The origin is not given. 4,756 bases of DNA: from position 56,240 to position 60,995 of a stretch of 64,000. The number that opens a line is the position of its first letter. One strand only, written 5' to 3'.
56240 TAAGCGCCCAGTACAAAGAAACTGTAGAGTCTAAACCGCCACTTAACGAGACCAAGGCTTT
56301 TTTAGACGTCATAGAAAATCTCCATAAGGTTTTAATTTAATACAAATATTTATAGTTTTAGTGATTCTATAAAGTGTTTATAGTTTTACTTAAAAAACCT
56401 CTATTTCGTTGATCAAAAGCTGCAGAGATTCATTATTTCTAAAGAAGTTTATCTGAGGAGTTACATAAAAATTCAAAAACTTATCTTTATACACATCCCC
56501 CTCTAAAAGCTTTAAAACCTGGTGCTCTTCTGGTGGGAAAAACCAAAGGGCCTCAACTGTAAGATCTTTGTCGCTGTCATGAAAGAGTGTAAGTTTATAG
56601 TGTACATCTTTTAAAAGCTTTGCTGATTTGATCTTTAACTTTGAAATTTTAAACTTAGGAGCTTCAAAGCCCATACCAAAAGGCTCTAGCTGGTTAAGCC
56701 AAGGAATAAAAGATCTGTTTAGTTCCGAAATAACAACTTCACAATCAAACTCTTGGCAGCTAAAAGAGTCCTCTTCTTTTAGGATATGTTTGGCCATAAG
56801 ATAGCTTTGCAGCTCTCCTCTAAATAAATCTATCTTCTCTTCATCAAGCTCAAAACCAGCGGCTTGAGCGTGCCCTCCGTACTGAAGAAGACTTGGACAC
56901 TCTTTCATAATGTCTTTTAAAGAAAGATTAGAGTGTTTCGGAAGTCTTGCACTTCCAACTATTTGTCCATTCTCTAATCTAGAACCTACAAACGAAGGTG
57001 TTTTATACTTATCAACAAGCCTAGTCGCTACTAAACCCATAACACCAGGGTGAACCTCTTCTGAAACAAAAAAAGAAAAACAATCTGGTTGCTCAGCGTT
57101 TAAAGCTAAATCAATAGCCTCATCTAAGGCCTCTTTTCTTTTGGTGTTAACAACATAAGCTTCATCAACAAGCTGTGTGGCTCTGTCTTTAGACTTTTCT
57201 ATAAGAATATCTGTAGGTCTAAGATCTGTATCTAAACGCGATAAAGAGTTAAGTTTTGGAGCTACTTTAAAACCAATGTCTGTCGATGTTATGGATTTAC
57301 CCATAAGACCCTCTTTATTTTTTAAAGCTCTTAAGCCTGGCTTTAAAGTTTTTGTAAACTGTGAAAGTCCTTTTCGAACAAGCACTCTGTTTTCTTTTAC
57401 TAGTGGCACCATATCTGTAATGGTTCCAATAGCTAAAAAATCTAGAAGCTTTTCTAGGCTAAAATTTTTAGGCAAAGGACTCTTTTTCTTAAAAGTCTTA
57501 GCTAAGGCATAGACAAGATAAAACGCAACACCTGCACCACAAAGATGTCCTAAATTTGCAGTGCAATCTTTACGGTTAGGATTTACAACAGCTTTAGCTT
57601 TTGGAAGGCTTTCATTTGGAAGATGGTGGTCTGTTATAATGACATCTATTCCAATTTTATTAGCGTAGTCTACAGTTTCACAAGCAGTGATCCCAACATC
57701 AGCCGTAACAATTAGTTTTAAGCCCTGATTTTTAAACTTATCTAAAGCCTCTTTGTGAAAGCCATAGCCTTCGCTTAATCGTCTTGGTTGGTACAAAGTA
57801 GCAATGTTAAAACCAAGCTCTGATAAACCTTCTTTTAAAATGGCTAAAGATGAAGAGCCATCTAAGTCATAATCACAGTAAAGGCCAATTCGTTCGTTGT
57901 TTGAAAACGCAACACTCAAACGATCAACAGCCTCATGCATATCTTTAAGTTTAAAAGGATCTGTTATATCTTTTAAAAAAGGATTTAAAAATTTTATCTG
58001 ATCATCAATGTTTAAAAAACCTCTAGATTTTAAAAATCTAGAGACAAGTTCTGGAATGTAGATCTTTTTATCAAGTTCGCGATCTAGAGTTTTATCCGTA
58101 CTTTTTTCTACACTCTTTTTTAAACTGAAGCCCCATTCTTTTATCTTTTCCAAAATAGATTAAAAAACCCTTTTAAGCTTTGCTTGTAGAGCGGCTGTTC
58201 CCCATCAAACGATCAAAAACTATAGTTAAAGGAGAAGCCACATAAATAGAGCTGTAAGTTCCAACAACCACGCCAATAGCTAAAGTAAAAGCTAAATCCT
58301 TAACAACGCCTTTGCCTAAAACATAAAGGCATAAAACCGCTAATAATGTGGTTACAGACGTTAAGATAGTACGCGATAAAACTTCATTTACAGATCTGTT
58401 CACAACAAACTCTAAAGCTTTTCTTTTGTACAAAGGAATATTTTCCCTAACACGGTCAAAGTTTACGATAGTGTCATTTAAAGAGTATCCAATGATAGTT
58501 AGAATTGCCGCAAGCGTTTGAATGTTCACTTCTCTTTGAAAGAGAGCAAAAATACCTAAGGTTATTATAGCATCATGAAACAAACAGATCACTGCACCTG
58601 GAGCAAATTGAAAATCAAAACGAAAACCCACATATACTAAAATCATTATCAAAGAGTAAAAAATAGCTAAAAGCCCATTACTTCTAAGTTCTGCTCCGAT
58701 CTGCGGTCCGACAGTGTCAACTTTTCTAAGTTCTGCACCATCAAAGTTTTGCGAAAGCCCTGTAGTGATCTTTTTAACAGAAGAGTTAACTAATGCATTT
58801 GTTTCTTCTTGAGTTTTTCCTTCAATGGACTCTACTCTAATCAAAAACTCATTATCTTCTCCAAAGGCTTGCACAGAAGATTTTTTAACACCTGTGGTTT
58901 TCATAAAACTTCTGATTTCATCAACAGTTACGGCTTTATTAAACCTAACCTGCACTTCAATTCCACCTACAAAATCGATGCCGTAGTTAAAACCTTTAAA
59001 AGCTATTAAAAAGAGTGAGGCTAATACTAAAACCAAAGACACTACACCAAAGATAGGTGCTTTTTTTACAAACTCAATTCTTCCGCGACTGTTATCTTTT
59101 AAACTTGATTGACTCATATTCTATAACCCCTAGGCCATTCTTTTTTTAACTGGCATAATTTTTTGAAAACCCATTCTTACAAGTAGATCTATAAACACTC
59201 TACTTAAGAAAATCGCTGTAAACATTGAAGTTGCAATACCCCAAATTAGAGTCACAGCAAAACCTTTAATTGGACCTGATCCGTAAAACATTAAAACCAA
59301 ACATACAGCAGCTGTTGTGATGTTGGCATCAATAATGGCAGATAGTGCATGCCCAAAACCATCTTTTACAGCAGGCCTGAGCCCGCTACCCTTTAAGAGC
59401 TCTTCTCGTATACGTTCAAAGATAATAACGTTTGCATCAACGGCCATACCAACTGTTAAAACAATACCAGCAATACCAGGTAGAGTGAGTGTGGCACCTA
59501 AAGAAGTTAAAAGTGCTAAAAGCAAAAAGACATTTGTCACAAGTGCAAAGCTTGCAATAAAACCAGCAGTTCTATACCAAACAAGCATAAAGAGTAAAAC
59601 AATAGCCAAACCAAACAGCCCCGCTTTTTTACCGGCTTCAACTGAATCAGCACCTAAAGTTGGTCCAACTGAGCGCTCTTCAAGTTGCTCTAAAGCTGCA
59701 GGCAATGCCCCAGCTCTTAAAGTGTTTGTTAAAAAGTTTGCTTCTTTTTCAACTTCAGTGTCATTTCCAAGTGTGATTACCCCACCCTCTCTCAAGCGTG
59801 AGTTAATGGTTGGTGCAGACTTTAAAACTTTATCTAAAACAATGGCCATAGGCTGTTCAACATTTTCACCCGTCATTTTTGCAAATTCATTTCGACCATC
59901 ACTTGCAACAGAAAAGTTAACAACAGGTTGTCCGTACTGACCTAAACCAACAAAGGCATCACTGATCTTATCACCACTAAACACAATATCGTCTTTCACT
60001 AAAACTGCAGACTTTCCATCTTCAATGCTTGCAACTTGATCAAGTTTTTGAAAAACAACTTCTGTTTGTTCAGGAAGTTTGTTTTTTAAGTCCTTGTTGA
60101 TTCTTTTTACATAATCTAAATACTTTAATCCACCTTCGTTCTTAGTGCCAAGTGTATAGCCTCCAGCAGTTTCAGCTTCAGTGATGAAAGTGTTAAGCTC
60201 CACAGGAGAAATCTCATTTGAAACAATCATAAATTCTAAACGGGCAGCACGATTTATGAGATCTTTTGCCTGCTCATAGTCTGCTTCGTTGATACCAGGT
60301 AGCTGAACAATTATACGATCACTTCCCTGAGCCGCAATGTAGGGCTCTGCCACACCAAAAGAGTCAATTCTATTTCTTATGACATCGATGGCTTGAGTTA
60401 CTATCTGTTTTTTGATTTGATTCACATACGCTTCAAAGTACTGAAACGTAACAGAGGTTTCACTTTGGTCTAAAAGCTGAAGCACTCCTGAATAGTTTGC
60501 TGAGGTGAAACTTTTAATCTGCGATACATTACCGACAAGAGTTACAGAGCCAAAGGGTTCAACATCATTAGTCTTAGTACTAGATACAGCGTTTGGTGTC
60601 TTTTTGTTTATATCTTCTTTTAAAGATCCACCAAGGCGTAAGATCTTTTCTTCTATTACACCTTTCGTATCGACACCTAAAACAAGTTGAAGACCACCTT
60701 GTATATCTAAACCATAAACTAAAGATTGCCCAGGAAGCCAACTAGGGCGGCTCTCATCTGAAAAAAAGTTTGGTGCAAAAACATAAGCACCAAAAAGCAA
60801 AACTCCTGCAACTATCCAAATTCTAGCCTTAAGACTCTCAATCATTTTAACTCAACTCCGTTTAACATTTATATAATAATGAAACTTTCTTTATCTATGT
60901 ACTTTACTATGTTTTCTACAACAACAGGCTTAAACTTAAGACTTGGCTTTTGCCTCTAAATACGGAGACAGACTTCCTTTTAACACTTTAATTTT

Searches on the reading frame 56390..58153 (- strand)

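Call 46: search_protein_families(library=pfam, proteins=[window:56390-58153:-], max_evalue=0.00001)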
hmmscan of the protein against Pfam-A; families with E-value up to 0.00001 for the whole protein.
window:56390-58153:- (587 aa): 3 families
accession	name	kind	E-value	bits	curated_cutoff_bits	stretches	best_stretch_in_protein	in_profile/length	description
PF01368.27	DHH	-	6e-21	75.4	28.1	1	89-244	2-125/125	DHH family, N-terminal domain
PF17768.7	RecJ_OB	-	1.7e-18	67.1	27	1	470-582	2-106/107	RecJ OB domain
PF02272.25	DHHA1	-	4e-09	37.3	25.9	1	362-452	8-100/102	DHHA1 domain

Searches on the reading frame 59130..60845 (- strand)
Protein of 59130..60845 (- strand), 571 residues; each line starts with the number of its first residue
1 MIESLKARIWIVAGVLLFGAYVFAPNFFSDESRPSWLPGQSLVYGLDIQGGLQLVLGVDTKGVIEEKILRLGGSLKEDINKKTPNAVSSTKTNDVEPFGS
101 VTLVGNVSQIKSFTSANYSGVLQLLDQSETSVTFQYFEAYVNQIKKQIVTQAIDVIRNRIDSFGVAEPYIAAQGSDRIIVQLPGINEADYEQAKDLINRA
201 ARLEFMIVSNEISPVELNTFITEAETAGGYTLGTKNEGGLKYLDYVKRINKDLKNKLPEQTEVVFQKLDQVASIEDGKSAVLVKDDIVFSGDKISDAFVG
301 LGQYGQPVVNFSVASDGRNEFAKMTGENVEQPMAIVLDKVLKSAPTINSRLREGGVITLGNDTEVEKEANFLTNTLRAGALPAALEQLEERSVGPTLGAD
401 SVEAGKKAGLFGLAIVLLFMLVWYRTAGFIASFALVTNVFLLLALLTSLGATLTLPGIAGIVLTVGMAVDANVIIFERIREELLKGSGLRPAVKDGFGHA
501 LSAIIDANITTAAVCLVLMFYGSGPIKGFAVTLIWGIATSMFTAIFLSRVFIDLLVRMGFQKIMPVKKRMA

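Call 46: search_protein_families(library=pfam, proteins=[window:59130-60845:-], max_evalue=0.00001)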
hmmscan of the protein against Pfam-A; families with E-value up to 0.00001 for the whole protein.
window:59130-60845:- (571 aa): 3 families
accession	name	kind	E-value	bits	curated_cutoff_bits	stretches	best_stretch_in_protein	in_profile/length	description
PF22599.2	SecDF_P1_head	-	4.9e-26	91.3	27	1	275-383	7-114/114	SecDF, P1 head subdomain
PF21760.3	SecD_1st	-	1.2e-23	82.7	27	1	149-209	1-59/60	Protein translocase subunit SecDF, P1 domain, N-terminal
PF02355.23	SecD_SecF_C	-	6.2e-20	71.8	20.5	1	385-552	13-183/189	Protein export membrane protein SecD/SecF, C-terminal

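Call 47: find_homologous_proteins(query=window:59130-60845:-, max_evalue=1e-50)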
Query window:59130-60845:- (571 aa): 7997 proteins with E <= 1e-50 among 8000 candidates; the best 120 are listed.
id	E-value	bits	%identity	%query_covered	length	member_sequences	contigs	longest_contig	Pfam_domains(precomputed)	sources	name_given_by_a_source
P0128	0.0e+0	1231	100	100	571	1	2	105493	PF21760.4,PF22599.3,PF02355.23,PF00873.26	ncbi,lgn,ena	-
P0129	0.0e+0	1225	99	100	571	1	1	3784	PF21760.4,PF22599.3,PF02355.23,PF00873.26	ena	-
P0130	0.0e+0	1028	82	100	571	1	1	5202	PF21760.4,PF03176.22,PF22599.3,PF02355.23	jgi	jgi:preprotein translocase subunit SecD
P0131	0.0e+0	1019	80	100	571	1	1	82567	PF21760.4,PF03176.22,PF22599.3,PF02355.23,PF00873.26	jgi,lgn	-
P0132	0.0e+0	1014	80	100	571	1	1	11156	PF21760.4,PF03176.22,PF22599.3,PF02355.23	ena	-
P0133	4.6e-294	994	81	82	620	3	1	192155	PF21760.4,PF03176.22,PF22599.3,PF02355.23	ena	-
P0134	3.9e-283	958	77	100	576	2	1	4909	PF21760.4,PF03176.22,PF22599.3,PF02355.23,PF00873.26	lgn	-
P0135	2.3e-265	899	72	100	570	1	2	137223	PF21760.4,PF03176.22,PF22599.3,PF02355.23,PF00873.26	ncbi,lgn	-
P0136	3.8e-265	899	73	100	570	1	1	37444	PF21760.4,PF03176.22,PF22599.3,PF02355.23,PF00873.26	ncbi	ncbi:MAG: protein translocase subunit SecD [Bdellovibrionales bacterium]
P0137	2.1e-258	876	70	100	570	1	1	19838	PF21760.4,PF22599.3,PF02355.23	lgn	-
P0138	2.4e-256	870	71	100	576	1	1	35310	PF21760.4,PF03176.22,PF22599.3,PF02355.23,PF00873.26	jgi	-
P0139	1.9e-255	867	70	100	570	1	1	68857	PF21760.4,PF03176.22,PF22599.3,PF02355.23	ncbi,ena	-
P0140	7.3e-255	865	70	100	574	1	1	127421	PF21760.4,PF22599.3,PF02355.23,PF00873.26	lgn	-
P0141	7.5e-255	865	70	100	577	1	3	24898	PF21760.4,PF03176.22,PF22599.3,PF02355.23,PF00873.26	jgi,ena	-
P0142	1.0e-254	864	70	100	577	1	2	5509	PF21760.4,PF03176.22,PF22599.3,PF02355.23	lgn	-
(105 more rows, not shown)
